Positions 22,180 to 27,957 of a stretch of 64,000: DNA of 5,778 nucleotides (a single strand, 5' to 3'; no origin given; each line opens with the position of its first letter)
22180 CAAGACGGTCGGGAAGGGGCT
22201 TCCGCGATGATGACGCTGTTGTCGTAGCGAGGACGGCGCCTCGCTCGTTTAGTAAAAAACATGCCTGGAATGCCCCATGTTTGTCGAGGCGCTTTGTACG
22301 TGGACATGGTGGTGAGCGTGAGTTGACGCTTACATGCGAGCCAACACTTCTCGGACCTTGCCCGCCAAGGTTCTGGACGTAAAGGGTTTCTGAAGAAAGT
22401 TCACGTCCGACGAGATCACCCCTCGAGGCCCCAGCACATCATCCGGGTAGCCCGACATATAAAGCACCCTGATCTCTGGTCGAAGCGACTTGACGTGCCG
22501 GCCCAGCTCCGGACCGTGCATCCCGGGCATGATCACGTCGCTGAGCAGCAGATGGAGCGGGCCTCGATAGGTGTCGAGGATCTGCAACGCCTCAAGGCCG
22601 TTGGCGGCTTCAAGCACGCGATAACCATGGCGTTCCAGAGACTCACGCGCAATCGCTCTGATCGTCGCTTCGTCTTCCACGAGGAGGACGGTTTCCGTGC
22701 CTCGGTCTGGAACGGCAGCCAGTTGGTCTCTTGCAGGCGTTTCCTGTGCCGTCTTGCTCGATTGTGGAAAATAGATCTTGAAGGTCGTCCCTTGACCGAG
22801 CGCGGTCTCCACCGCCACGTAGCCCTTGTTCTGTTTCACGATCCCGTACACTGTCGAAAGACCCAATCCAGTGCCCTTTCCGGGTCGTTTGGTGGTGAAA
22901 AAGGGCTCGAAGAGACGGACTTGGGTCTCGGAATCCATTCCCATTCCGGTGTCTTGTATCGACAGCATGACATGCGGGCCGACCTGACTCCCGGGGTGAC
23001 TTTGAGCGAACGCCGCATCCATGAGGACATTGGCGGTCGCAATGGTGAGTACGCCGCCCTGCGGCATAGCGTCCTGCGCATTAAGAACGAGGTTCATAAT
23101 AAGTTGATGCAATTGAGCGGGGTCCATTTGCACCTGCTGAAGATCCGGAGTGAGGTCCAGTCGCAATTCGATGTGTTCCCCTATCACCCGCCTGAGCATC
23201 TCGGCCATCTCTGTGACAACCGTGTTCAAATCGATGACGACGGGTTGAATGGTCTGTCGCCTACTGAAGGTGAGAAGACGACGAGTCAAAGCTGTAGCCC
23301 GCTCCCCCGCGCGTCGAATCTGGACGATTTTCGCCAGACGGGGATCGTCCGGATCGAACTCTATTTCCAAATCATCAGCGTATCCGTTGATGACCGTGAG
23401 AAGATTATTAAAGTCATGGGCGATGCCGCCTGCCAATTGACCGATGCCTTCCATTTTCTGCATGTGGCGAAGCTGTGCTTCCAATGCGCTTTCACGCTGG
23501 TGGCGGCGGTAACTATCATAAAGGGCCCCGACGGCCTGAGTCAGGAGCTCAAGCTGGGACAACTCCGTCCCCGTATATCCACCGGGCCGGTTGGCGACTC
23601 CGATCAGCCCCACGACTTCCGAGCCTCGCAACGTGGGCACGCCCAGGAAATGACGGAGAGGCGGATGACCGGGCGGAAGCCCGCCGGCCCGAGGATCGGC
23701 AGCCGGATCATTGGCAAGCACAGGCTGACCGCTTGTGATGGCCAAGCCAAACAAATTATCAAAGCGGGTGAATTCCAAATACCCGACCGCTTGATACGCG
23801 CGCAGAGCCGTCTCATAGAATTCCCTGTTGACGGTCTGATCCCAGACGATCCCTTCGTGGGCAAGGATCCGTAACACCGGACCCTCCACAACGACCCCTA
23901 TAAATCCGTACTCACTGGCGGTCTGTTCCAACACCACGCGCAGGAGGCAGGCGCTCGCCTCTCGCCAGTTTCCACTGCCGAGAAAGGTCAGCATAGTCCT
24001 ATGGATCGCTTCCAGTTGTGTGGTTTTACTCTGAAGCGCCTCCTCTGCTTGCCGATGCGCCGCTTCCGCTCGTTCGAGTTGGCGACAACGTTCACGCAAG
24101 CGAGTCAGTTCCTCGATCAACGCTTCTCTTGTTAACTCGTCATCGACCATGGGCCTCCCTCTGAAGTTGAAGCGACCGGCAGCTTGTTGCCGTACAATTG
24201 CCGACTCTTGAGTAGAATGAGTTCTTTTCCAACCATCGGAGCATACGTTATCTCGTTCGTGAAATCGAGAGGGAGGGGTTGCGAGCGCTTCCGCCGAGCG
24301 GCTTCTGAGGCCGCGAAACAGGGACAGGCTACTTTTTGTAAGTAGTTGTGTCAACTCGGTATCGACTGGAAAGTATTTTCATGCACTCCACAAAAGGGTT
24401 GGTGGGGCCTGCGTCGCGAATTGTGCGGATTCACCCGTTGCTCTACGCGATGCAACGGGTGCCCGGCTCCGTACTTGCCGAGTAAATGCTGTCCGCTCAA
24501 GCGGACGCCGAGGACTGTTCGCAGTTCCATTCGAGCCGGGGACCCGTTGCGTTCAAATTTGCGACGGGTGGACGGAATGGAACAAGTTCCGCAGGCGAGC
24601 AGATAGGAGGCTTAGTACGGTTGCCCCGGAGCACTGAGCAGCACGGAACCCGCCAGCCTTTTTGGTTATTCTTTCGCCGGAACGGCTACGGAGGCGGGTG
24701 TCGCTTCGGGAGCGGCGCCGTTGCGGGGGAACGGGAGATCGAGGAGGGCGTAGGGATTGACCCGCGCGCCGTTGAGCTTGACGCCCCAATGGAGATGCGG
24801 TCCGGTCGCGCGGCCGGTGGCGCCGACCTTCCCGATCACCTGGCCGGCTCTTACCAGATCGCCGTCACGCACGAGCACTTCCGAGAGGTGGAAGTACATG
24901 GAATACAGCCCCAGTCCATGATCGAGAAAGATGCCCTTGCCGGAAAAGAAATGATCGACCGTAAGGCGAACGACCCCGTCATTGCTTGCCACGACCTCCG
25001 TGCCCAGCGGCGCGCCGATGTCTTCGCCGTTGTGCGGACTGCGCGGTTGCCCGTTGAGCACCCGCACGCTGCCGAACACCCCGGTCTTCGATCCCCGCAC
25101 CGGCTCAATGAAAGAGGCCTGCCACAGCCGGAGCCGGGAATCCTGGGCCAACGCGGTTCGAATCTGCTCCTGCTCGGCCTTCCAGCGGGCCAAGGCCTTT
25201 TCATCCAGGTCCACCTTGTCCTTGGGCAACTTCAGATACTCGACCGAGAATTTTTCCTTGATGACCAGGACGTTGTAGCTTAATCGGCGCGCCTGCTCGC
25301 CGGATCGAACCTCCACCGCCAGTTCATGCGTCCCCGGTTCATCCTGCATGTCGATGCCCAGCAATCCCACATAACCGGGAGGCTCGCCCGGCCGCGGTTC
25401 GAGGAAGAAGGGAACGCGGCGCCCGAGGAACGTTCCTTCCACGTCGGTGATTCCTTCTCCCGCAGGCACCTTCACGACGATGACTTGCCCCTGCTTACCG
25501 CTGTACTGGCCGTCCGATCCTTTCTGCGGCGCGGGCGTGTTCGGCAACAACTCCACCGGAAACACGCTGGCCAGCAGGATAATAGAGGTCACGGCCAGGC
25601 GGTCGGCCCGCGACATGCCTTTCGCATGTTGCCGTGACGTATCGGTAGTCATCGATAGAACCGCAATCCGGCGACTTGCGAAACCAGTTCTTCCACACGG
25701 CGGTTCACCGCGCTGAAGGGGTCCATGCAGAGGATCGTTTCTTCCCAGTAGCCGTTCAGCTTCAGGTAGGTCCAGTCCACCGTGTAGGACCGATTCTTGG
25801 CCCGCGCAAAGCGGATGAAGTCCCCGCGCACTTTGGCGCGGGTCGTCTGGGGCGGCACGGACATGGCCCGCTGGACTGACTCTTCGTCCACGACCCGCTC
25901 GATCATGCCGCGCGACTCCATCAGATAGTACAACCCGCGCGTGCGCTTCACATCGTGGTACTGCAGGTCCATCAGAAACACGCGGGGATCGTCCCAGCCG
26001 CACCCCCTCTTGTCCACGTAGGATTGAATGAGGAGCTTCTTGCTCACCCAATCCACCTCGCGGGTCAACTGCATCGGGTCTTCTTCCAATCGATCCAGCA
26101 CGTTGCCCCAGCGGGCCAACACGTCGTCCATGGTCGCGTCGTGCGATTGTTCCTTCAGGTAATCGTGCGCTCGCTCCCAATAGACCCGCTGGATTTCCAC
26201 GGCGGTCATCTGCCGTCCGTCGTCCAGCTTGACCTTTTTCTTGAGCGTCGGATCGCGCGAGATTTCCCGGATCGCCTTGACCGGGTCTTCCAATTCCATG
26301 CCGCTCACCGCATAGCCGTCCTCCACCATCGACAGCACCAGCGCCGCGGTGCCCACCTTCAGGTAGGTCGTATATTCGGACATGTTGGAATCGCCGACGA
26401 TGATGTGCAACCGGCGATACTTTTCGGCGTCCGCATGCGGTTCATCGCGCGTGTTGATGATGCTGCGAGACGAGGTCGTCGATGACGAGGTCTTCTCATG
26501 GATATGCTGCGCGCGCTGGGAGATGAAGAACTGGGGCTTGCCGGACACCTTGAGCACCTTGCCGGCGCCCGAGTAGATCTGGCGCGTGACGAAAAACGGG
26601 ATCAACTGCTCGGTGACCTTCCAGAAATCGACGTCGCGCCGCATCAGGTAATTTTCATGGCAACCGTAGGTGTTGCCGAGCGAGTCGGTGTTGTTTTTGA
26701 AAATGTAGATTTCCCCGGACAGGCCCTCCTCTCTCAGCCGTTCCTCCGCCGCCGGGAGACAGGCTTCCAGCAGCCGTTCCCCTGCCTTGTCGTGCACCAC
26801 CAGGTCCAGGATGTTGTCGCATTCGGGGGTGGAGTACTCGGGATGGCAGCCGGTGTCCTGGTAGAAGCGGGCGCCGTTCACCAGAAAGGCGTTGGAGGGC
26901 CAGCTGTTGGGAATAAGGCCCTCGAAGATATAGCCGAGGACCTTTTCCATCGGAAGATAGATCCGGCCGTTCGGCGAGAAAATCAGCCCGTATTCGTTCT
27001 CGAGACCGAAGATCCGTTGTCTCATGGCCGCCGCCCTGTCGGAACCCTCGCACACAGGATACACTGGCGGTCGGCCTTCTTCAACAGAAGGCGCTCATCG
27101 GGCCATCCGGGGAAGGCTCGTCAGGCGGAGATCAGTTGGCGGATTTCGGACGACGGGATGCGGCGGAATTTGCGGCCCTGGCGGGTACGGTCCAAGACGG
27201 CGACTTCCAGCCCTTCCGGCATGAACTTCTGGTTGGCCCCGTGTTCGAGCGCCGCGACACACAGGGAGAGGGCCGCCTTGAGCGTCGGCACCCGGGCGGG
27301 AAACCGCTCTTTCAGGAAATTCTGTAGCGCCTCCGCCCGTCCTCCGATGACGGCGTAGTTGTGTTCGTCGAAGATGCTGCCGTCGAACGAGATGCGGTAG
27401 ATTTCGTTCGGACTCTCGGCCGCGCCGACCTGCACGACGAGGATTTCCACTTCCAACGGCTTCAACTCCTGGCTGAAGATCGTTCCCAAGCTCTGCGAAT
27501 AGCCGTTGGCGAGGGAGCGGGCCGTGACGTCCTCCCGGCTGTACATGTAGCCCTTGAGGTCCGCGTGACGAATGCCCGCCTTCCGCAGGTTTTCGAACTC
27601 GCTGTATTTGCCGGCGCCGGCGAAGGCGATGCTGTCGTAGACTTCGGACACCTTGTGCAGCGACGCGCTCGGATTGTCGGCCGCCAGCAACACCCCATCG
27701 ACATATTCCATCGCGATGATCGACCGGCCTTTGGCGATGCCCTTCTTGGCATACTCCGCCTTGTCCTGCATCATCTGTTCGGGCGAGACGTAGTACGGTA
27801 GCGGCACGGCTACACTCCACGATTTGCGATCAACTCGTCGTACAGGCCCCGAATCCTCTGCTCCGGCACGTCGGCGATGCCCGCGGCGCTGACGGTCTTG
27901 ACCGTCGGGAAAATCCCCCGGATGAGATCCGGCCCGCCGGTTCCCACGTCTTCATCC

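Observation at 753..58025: Families of 7-nt-periodic repeats arranged as inverted arms at most intercistronic junctions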

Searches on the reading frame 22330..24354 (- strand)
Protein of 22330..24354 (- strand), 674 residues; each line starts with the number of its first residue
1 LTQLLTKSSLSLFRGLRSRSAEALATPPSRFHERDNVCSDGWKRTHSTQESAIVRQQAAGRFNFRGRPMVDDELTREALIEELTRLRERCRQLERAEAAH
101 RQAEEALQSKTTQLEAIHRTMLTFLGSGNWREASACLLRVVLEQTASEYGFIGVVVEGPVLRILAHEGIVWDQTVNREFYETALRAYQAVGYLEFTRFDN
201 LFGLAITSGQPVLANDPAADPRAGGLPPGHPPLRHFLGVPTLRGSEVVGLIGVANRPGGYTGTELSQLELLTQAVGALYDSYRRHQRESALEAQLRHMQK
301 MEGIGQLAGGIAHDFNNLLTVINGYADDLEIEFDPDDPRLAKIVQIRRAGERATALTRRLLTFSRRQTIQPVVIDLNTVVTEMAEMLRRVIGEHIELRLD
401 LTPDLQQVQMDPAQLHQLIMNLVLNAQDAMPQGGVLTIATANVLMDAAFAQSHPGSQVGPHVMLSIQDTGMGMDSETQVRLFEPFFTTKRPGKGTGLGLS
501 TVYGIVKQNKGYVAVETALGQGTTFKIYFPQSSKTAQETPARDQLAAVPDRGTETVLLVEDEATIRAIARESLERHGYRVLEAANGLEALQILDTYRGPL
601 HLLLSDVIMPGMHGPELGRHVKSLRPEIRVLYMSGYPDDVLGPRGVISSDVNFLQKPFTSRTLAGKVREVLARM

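Call 63: search_protein_families(library=pfam, proteins=[window:22330-24354:-])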
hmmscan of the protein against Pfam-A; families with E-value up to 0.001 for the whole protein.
window:22330-24354:- (674 aa): 6 families
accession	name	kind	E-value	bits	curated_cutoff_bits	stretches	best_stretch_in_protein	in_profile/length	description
PF02518.31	HATPase_c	-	7.9e-20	71.8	26.4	1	411-531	2-109/111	Histidine kinase-, DNA gyrase B-, and HSP90-like ATPase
PF00072.30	Response_reg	-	4.4e-18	65.9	30.2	1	556-667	1-110/111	Response regulator receiver domain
PF13185.12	GAF_2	-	6.9e-16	59.1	28.6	1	138-276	12-132/136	GAF domain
PF01590.32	GAF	-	1.9e-07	32.1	22.4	1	179-276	33-130/133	GAF domain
PF00512.31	HisKA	-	9.2e-07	29.3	26.9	1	305-367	3-64/66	His Kinase A (phospho-acceptor) domain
PF10090.15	HPTransfase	-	0.00057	20.1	22.9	0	398-441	16-58/123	Histidine phosphotransferase C-terminal domain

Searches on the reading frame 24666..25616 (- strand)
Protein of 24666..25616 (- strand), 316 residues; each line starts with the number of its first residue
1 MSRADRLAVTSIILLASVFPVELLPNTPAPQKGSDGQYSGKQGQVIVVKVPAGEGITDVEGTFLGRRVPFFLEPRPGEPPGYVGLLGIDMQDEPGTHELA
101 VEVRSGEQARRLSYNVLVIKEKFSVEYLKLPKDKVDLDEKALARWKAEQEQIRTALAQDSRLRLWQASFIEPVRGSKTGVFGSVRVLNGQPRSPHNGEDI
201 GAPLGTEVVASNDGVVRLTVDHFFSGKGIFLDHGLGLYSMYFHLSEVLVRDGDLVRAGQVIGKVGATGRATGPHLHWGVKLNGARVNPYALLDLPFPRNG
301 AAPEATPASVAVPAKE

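Call 64: search_protein_families(library=pfam, proteins=[window:24666-25616:-])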
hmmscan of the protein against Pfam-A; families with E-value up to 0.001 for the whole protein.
window:24666-25616:- (316 aa): 1 family
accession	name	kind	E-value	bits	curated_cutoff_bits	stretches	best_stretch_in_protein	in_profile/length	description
PF01551.29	Peptidase_M23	-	3.6e-29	101.2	28.7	1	194-288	2-96/96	Peptidase family M23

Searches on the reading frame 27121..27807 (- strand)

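Call 64: search_protein_families(library=pfam, proteins=[window:27121-27807:-])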
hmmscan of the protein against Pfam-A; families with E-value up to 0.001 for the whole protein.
window:27121-27807:- (228 aa): 1 family
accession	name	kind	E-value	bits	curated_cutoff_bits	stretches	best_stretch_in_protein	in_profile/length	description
PF00227.31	Proteasome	-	7.4e-19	68.6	22.4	1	25-204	2-188/189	Proteasome subunit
